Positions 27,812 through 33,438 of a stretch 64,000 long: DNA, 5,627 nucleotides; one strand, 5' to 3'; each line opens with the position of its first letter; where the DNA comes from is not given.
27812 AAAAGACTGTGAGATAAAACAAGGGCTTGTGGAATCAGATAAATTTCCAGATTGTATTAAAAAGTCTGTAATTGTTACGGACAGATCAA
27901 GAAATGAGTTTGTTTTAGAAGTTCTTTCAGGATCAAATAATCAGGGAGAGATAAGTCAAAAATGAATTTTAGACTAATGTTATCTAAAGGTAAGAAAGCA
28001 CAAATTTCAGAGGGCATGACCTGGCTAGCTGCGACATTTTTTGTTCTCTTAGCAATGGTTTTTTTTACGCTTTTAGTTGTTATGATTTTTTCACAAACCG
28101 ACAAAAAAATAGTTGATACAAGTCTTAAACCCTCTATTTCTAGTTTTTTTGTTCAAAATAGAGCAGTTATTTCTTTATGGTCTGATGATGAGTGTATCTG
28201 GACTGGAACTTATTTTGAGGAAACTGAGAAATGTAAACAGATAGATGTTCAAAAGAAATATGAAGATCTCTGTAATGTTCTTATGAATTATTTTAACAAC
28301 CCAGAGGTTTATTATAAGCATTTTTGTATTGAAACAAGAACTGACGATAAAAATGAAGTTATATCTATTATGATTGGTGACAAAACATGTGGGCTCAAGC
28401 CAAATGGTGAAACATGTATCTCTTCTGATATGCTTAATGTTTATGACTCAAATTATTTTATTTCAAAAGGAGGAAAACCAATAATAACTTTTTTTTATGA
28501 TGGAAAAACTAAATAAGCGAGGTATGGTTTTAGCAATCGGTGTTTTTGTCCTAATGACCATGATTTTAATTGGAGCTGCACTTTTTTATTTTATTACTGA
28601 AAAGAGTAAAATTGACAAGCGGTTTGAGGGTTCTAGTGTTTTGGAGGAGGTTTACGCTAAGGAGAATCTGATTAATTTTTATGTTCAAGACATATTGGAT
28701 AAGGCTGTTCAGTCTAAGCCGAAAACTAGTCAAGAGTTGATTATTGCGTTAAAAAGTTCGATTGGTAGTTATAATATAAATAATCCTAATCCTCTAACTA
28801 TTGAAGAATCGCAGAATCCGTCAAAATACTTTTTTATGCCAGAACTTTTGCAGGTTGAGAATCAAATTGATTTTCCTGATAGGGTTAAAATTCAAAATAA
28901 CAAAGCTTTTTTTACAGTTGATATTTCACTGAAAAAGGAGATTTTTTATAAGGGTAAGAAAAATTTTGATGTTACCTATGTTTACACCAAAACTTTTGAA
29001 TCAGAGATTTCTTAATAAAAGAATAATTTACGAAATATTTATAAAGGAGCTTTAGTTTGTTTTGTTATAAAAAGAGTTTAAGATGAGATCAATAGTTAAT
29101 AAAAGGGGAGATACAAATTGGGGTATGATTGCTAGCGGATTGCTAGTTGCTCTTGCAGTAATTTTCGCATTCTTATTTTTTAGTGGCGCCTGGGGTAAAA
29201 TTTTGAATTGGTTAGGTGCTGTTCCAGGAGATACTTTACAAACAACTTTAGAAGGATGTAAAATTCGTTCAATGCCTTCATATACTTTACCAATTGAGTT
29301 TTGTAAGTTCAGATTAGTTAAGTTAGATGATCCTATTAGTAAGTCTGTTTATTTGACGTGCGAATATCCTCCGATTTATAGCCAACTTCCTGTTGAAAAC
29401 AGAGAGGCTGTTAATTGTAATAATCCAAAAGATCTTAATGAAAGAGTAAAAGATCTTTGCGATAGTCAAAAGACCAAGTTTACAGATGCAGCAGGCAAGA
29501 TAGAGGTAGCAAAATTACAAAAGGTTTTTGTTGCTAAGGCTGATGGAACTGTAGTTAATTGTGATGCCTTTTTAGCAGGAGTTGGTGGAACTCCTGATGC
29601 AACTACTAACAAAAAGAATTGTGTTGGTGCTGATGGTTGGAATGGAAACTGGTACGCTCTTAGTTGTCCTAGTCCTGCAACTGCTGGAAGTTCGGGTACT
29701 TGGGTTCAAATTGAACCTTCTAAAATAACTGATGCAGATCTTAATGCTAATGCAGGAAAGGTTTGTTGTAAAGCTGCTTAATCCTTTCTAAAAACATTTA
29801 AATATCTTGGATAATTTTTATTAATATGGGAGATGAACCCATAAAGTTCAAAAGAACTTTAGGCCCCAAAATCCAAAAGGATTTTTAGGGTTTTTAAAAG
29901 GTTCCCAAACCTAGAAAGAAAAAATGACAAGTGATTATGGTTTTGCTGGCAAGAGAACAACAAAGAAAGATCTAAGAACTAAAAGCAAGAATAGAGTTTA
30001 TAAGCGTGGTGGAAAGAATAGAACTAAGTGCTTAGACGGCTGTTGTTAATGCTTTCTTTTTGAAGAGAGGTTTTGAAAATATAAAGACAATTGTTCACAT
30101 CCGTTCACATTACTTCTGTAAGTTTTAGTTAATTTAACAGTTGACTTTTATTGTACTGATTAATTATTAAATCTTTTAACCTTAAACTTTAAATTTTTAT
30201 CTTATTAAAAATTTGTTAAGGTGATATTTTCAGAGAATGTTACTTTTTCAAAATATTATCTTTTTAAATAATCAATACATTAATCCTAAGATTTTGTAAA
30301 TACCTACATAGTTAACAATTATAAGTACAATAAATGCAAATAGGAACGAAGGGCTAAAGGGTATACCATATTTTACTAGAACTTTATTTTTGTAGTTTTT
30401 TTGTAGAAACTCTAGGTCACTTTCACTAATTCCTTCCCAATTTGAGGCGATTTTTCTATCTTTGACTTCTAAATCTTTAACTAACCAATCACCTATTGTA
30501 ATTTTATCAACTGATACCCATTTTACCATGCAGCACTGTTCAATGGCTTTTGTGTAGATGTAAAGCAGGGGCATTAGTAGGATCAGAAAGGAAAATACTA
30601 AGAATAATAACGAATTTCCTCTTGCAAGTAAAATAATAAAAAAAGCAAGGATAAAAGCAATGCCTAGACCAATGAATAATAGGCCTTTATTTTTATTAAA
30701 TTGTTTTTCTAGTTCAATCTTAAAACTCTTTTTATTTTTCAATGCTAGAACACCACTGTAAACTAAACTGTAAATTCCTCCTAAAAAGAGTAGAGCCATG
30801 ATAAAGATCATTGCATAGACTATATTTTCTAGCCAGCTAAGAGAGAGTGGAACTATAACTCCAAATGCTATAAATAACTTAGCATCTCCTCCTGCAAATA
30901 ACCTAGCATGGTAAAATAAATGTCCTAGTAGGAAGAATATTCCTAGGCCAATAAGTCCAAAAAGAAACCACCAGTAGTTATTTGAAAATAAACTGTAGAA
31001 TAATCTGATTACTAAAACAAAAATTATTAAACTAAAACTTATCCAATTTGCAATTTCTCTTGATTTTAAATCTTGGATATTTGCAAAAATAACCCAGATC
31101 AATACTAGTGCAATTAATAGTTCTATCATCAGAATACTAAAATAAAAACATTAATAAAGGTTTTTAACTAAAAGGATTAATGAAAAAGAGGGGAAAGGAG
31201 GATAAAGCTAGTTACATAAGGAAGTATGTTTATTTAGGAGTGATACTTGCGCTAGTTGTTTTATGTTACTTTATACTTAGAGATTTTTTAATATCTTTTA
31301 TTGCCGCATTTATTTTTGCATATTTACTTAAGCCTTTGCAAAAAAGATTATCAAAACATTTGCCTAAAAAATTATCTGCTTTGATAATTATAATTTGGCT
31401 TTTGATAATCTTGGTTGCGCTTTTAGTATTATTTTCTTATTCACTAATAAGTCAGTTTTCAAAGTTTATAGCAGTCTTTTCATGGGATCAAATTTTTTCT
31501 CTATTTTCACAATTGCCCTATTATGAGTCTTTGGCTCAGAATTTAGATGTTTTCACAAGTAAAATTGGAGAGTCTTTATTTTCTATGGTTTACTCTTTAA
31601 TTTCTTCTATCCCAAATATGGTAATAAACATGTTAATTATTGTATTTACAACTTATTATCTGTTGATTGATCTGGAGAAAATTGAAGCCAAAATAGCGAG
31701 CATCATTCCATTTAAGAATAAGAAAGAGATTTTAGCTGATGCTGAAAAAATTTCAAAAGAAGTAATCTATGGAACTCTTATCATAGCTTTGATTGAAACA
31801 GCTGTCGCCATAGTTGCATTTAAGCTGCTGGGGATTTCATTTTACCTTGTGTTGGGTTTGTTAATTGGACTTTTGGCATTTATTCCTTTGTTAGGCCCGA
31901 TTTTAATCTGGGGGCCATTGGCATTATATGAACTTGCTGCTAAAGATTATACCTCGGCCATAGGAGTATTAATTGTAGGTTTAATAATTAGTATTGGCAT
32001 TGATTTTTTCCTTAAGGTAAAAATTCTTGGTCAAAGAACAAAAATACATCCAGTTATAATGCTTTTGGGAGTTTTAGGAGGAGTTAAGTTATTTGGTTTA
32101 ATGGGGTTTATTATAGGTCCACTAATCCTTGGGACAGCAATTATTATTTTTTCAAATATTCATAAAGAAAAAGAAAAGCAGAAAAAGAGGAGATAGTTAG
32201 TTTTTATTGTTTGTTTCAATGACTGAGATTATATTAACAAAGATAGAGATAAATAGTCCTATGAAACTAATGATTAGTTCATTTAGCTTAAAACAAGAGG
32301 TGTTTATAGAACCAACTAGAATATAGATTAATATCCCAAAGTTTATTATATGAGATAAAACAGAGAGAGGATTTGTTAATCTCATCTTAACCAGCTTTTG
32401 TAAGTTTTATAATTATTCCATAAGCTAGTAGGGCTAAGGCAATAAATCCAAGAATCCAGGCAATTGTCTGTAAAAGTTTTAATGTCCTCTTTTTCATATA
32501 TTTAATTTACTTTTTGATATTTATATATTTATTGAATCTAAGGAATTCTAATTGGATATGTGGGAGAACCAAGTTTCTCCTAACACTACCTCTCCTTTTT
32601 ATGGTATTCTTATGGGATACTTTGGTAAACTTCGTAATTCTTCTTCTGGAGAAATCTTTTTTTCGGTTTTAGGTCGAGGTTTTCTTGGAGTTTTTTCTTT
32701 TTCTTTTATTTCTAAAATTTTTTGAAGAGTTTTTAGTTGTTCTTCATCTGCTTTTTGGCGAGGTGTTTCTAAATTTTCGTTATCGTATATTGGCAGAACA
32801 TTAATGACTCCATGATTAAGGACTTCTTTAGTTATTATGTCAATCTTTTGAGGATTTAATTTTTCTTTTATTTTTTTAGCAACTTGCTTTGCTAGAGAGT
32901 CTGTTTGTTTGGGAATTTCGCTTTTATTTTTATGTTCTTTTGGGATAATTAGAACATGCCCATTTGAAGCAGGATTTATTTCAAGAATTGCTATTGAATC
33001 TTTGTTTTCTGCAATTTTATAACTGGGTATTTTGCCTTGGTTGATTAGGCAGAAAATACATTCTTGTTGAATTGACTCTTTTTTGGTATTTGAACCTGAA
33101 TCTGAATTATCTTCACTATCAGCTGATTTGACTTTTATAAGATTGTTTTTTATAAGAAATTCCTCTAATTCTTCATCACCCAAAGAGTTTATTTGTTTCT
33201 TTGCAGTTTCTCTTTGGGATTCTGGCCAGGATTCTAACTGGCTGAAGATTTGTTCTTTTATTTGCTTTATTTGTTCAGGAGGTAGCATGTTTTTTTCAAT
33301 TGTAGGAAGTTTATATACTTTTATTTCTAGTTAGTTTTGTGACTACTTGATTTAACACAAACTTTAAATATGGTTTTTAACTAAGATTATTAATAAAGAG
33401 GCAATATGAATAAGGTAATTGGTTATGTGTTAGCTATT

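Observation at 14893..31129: Self-contained type IV pilus-like locus with an atypical parts list (~16 kb)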

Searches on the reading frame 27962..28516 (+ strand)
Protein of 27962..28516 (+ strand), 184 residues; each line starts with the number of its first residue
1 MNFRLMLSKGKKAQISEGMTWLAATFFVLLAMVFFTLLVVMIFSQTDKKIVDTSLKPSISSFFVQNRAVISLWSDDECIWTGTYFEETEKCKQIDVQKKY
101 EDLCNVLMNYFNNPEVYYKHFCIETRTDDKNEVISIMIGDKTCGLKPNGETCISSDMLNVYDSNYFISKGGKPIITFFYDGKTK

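Call 10: search_protein_families(library=pfam, proteins=[window:27962-28516:+], max_evalue=0.1)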
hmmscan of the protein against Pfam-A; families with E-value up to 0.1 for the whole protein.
window:27962-28516:+ (184 aa): 1 family
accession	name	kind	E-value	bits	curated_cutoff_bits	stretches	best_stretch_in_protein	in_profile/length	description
PF20972.2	MASE9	-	0.045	14.1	24.3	1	20-64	122-166/203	MASE9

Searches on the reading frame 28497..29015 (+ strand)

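Call 10: search_protein_families(library=pfam, proteins=[window:28497-29015:+], max_evalue=0.1)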
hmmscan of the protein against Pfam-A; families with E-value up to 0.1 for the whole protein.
window:28497-29015:+ (172 aa): 2 families
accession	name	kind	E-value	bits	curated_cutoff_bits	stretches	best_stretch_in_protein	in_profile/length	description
PF23067.1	MG280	-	0.02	14.9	27.4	0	52-95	32-73/259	Uncharacterised protein MG280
PF07062.17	Clc-like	-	0.071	13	24.9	0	9-64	133-186/212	Clc-like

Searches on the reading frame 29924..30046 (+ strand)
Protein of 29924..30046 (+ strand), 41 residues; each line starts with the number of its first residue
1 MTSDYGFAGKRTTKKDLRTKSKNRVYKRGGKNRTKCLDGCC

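Call 71: search_protein_families(library=pfam, proteins=[window:29924-30046:+], max_evalue=10)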
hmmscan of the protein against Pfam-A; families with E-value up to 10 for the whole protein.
seq(41 aa): 0 families

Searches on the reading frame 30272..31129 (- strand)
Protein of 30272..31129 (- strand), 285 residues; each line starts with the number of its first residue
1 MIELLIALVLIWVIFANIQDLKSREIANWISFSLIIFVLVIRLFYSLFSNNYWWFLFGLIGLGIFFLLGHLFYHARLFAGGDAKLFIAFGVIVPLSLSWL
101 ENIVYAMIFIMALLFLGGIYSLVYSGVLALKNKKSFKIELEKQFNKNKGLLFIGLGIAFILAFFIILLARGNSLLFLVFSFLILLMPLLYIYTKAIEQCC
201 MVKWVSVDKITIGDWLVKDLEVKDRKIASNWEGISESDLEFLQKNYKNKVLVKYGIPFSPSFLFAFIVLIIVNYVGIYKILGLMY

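Call 4: search_protein_families(library=pfam, proteins=[window:30272-31129:-], max_evalue=0.1)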
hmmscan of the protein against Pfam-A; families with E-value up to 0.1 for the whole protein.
window:30272-31129:- (285 aa): 3 families
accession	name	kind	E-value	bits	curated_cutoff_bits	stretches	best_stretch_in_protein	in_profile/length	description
PF01478.23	Peptidase_A24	-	3.3e-11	44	26.5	1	8-121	2-103/104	Type IV leader peptidase family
PF19360.4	TadB_TadC_N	-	0.0081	16.4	27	1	100-145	5-51/143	TadB/TadC N-terminal domain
PF06847.16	Arc_PepC_II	-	0.024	15.7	29.9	0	244-272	61-90/93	Archaeal Peptidase A24 C-terminus Type II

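Call 5: search_protein_families(library=ncbifam, proteins=[window:30272-31129:-], max_evalue=0.1)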
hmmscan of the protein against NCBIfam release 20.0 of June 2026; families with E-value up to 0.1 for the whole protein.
window:30272-31129:- (285 aa): 1 family
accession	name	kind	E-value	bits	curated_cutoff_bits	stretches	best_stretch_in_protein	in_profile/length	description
NF040695.1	FlaK_Arch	equivalog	1.2e-09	38.1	330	1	8-95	5-91/230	preflagellin peptidase FlaK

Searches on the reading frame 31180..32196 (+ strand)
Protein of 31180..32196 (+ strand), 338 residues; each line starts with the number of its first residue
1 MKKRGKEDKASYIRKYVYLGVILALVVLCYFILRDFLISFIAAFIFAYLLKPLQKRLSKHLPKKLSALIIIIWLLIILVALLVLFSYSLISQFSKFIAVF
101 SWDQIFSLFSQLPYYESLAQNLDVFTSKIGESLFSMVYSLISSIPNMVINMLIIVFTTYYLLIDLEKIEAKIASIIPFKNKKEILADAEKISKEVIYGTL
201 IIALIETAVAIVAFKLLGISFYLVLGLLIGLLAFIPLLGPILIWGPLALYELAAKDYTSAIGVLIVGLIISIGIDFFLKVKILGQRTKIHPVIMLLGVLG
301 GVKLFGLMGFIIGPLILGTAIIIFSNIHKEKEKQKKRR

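Call 10: search_protein_families(library=pfam, proteins=[window:31180-32196:+], max_evalue=0.1)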
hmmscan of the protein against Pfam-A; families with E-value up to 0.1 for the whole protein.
window:31180-32196:+ (338 aa): 1 family
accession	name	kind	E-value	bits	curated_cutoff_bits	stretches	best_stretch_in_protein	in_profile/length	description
PF01594.21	AI-2E_transport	-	5.1e-49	167.7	34.3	1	20-326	5-325/327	AI-2E family transporter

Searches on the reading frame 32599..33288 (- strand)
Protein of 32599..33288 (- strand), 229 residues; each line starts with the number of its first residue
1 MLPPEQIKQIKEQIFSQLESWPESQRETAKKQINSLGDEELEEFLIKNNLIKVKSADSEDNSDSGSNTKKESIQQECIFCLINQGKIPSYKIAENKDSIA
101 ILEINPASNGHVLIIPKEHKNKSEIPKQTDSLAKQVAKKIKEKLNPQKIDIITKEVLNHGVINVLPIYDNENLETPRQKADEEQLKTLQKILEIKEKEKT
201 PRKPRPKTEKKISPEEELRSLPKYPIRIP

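Call 11: search_protein_families(library=pfam, proteins=[window:32599-33288:-], max_evalue=0.01)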
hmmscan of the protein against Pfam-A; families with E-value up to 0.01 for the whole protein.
window:32599-33288:- (229 aa): 3 families
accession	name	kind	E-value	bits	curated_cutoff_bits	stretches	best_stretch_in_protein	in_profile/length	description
PF01230.28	HIT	-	2.3e-08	35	21.5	1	85-157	2-79/98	HIT domain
PF11969.13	DcpS_C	-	1.8e-06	28.8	24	1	76-160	1-85/114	Scavenger mRNA decapping enzyme C-term binding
PF04677.20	CwfJ_C_1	-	0.00055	20.2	21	1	67-163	4-105/122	Protein similar to CwfJ C-terminus 1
